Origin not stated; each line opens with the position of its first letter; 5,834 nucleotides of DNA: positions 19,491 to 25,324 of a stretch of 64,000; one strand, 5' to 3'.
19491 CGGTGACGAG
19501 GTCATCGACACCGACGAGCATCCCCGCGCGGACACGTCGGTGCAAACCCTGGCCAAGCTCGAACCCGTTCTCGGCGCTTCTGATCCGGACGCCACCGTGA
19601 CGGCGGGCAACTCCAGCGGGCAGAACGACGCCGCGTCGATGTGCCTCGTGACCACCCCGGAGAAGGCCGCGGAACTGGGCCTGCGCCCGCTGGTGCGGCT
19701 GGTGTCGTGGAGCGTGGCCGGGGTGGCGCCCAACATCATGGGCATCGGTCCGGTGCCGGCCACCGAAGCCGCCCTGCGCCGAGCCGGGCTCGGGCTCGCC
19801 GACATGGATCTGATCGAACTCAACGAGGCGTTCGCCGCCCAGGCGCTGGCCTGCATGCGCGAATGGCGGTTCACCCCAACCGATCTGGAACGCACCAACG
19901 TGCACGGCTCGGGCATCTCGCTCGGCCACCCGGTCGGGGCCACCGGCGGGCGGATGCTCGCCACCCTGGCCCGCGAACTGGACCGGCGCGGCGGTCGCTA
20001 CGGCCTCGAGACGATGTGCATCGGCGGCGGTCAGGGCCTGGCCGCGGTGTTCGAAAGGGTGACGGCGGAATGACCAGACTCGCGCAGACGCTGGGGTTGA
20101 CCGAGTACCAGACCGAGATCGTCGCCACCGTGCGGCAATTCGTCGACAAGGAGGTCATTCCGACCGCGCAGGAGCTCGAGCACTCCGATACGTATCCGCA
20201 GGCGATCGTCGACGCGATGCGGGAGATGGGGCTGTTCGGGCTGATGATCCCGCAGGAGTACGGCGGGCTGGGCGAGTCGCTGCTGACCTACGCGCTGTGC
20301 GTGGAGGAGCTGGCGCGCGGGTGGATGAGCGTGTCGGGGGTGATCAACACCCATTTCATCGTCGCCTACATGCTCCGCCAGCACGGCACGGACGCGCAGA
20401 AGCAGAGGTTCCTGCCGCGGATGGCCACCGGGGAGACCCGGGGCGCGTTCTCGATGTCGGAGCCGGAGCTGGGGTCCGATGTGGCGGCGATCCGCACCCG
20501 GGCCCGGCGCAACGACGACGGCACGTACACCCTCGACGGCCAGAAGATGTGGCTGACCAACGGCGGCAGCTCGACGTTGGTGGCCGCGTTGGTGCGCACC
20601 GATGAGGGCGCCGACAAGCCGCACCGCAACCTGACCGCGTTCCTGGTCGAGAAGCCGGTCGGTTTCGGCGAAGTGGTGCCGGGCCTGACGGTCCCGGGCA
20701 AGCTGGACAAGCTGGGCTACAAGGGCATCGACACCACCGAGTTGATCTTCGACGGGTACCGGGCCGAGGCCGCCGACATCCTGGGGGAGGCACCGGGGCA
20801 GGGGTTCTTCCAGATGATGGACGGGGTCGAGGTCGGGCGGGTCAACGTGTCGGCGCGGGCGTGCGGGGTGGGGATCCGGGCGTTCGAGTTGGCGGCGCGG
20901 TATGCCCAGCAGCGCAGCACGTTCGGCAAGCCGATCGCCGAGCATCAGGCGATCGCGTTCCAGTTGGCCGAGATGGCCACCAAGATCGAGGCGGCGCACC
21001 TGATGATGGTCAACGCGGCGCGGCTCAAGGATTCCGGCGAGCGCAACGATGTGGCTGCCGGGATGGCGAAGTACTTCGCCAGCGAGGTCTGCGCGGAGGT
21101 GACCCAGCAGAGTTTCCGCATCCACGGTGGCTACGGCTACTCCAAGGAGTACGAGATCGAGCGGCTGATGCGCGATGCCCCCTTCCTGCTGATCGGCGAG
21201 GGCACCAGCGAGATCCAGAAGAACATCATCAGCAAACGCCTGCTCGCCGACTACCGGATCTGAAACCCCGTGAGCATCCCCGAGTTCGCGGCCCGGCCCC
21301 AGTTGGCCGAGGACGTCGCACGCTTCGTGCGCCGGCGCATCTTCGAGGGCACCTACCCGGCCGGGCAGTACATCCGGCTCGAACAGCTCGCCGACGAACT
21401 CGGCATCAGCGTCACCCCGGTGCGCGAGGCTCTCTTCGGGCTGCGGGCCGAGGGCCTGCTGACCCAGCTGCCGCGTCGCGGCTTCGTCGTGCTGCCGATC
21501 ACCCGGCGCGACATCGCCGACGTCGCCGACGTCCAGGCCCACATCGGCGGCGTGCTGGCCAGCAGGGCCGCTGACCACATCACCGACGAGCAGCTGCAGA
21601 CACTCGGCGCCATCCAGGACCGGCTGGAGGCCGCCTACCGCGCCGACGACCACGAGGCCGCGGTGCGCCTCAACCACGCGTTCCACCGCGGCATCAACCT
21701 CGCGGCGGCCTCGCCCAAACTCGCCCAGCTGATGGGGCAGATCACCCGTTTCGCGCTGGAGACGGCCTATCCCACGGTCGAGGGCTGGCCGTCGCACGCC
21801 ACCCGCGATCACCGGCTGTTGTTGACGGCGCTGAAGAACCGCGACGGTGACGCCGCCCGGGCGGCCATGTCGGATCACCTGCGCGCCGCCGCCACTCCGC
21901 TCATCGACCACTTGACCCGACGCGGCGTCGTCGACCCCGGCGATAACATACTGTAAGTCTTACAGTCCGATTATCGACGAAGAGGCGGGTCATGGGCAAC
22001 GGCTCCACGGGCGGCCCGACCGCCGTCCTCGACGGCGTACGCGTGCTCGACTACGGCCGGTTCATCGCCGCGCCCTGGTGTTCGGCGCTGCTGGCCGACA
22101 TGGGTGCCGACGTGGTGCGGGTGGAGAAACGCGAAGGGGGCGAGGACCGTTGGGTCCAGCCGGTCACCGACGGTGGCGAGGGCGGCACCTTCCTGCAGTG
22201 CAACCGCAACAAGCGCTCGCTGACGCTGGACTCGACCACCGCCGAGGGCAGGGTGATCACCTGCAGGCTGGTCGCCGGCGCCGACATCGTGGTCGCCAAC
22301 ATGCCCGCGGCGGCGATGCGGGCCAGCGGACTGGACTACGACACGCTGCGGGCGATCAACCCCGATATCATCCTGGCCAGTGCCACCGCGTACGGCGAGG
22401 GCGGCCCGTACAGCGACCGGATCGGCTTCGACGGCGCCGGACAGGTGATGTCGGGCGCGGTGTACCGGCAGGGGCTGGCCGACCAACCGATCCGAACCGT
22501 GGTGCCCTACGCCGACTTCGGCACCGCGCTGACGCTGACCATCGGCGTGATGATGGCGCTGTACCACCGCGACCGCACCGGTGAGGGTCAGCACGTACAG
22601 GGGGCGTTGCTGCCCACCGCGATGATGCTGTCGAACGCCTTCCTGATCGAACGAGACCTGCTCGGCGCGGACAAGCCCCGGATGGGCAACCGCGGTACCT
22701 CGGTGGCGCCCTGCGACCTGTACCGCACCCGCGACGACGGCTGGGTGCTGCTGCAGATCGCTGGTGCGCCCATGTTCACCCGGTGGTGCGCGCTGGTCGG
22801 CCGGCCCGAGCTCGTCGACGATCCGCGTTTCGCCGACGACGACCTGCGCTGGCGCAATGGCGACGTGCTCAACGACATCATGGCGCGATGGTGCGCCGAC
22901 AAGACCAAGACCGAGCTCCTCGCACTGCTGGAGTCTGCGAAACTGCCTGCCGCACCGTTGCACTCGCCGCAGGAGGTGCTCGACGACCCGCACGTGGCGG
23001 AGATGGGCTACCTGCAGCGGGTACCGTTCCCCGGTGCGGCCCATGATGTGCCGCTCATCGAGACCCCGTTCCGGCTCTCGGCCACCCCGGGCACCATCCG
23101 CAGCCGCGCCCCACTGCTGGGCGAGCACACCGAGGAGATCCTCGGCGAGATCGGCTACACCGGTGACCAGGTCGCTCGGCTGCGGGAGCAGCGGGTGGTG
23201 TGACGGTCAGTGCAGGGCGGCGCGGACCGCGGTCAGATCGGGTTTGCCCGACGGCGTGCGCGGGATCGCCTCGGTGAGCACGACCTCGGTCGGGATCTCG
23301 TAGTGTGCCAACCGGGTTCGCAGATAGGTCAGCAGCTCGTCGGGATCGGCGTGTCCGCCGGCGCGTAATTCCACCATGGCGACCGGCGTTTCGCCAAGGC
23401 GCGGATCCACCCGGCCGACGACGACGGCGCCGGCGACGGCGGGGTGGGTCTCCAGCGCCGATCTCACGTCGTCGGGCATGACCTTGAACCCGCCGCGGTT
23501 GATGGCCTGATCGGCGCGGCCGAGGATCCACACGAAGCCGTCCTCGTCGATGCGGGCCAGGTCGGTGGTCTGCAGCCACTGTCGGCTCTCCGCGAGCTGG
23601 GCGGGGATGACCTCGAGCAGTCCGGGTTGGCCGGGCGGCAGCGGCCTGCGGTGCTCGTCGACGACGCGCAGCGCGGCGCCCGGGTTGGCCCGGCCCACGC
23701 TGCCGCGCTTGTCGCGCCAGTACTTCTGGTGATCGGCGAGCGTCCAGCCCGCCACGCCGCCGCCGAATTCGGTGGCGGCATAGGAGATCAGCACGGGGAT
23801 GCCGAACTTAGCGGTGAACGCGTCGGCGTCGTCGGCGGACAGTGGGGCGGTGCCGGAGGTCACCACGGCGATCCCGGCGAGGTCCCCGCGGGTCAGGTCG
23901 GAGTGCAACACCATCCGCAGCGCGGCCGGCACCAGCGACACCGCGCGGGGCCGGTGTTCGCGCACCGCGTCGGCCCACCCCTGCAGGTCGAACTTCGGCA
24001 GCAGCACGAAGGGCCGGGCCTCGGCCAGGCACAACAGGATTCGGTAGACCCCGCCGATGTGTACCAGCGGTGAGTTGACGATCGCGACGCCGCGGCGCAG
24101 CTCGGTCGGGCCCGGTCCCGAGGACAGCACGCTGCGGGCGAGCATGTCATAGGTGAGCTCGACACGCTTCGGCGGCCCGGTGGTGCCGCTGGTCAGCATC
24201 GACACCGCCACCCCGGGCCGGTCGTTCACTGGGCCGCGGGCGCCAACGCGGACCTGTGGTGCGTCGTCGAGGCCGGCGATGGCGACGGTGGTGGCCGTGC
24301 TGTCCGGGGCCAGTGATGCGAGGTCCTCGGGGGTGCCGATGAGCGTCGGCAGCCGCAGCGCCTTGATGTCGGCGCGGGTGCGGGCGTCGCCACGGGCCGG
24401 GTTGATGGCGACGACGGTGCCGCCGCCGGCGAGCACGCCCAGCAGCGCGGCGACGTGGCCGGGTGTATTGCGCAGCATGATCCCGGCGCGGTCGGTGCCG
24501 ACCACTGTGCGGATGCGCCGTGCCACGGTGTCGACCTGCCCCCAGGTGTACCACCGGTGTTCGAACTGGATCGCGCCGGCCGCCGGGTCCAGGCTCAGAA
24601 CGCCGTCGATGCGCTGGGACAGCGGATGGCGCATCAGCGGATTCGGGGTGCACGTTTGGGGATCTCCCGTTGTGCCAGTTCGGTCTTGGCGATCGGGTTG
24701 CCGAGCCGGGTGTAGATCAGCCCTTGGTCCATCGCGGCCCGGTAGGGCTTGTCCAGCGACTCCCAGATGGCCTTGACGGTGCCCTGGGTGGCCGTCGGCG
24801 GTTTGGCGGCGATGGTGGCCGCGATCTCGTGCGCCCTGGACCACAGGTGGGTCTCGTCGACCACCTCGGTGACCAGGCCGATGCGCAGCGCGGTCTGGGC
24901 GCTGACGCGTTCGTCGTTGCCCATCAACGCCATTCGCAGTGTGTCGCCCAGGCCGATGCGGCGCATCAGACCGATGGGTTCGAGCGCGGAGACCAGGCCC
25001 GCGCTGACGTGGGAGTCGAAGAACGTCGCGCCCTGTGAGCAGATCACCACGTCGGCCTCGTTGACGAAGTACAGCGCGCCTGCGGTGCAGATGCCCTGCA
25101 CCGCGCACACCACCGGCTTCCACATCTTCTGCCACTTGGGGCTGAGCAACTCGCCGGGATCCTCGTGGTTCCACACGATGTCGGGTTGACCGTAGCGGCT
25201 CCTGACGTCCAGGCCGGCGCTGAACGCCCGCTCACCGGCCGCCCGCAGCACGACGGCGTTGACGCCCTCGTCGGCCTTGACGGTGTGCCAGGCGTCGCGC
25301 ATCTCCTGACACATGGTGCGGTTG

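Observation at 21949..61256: Recurrent AT-rich palindrome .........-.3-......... marks promoter regions across the catabolic cluster (candidate regulon)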

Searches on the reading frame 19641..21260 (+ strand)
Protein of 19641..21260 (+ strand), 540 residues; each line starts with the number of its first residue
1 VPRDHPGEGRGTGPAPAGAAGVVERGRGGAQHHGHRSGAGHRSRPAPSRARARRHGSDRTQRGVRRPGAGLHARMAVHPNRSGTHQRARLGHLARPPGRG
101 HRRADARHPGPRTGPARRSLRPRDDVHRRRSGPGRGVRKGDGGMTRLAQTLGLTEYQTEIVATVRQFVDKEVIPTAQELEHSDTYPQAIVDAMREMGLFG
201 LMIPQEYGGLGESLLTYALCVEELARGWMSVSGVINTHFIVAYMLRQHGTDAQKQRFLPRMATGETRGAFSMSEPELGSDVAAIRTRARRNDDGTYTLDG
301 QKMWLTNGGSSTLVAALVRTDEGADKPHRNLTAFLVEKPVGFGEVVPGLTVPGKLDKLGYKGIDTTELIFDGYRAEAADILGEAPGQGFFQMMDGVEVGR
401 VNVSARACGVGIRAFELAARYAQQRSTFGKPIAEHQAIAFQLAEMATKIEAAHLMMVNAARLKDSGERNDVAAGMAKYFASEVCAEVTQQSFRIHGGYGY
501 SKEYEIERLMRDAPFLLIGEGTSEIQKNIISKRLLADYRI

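Call 8: search_protein_families(library=pfam, proteins=[window:19641-21260:+])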
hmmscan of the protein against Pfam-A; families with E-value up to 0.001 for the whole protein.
window:19641-21260:+ (540 aa): 4 families
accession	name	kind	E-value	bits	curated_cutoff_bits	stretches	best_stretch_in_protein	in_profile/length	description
PF00441.29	Acyl-CoA_dh_1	-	4.6e-46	157.1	22.4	1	386-535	1-150/150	Acyl-CoA dehydrogenase, C-terminal domain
PF02771.21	Acyl-CoA_dh_N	-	1.1e-35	122.9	22.9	1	154-265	1-113/113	Acyl-CoA dehydrogenase, N-terminal domain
PF02770.24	Acyl-CoA_dh_M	-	2.2e-20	73.1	33.3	1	269-371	1-95/97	Acyl-CoA dehydrogenase, middle domain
PF08028.16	Acyl-CoA_dh_2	-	8.5e-20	71.8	22.7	1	404-513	4-123/134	Acyl-CoA dehydrogenase, C-terminal domain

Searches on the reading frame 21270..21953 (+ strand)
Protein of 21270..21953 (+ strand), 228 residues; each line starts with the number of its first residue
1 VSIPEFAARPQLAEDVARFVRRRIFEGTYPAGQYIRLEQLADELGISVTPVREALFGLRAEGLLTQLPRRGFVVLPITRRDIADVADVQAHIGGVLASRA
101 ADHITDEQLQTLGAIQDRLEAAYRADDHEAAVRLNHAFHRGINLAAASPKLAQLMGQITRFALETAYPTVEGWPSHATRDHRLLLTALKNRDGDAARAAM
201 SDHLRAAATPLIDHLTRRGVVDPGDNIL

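Call 8: search_protein_families(library=pfam, proteins=[window:21270-21953:+])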
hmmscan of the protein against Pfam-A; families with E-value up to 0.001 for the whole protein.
window:21270-21953:+ (228 aa): 2 families
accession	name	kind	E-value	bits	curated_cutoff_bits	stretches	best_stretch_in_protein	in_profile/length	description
PF07729.17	FCD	-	1.3e-19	71.3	24.3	1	85-205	2-124/125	FCD domain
PF00392.27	GntR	-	6.4e-15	55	27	1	12-74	1-64/64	Bacterial regulatory proteins, gntR family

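Call 23: search_solved_structures(query=window:21270-21953:+, max_evalue=0.00001)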
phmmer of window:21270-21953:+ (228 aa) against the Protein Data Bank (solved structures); distinct sequences matched with E-value up to 0.00001: 8.
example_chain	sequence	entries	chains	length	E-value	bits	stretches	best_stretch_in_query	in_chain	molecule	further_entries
4p9f_A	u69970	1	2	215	3.7e-14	56.3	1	20-204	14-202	HTH-type transcriptional regulator mcbR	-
6z74_A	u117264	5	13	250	1.6e-13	54.3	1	20-214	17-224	Transcriptional regulator, GntR family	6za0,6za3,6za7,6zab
7xp0_A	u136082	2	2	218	7.3e-13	52.1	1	12-208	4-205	Probable transcriptional regulator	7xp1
7u5q_A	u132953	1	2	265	6.2e-11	45.8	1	31-217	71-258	Transcriptional regulator, GntR family protein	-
3ihu_A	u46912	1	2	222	3.9e-10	43.2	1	24-213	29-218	Transcriptional regulator, GntR family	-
3fms_A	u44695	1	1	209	6.6e-10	42.4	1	19-207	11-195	Transcriptional regulator, GntR family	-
3sxy_A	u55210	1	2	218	7.2e-10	42.3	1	19-207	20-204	Transcriptional regulator, GntR family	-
3c7j_A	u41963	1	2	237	5.8e-09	39.3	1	18-155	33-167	Transcriptional regulator, GntR family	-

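Call 44: search_protein_families(library=ncbifam, proteins=[window:21270-21953:+], max_evalue=1e-10)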
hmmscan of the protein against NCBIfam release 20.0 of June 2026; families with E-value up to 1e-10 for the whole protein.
window:21270-21953:+ (228 aa): 4 families
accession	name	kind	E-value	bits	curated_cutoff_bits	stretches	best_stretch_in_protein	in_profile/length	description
TIGR03338.1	phnR_burk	equivalog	5.8e-23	81.6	271.5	1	12-206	12-208/212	phosphonate utilization associated transcriptional regulator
NF008504.0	PRK11414.1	equivalog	1.1e-17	64.6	225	1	21-205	21-209/221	GntR family transcriptional regulator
NF008576.0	PRK11534.1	equivalog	2.1e-12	47.2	218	1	11-212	7-217/225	DNA-binding transcriptional regulator CsiR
NF003011.0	PRK03837.1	subfamily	1.9e-11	44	260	0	79-208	101-230/241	transcriptional regulator NanR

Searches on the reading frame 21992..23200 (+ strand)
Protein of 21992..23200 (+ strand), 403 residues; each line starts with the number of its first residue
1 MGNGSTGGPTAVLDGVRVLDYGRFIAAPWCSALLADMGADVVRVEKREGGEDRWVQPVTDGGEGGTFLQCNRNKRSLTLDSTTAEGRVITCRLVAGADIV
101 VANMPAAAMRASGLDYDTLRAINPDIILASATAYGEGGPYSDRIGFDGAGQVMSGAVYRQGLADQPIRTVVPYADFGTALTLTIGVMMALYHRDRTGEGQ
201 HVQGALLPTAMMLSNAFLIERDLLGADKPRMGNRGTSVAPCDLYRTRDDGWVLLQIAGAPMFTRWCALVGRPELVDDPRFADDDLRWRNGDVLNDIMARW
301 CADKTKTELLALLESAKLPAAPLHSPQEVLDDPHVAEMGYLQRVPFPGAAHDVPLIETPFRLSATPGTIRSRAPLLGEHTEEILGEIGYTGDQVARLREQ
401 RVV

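Call 8: search_protein_families(library=pfam, proteins=[window:21992-23200:+])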
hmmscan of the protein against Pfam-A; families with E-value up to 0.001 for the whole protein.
window:21992-23200:+ (403 aa): 1 family
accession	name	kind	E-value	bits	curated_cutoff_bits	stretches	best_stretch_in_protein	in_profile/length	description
PF02515.22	CoA_transf_3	-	4.9e-113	378.4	23.3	1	13-380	1-366/366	CoA-transferase family III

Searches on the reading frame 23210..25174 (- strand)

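Call 8: search_protein_families(library=pfam, proteins=[window:23210-25174:-])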
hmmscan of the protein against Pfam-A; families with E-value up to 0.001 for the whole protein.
window:23210-25174:- (655 aa): 2 families
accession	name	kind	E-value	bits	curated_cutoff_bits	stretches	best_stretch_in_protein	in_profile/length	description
PF00501.34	AMP-binding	-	5e-44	151.1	29.9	1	198-521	10-373/384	AMP-binding enzyme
PF13193.12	AMP-binding_C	-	7.2e-16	59.3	24.5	1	572-644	4-76/76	AMP-binding enzyme C-terminal domain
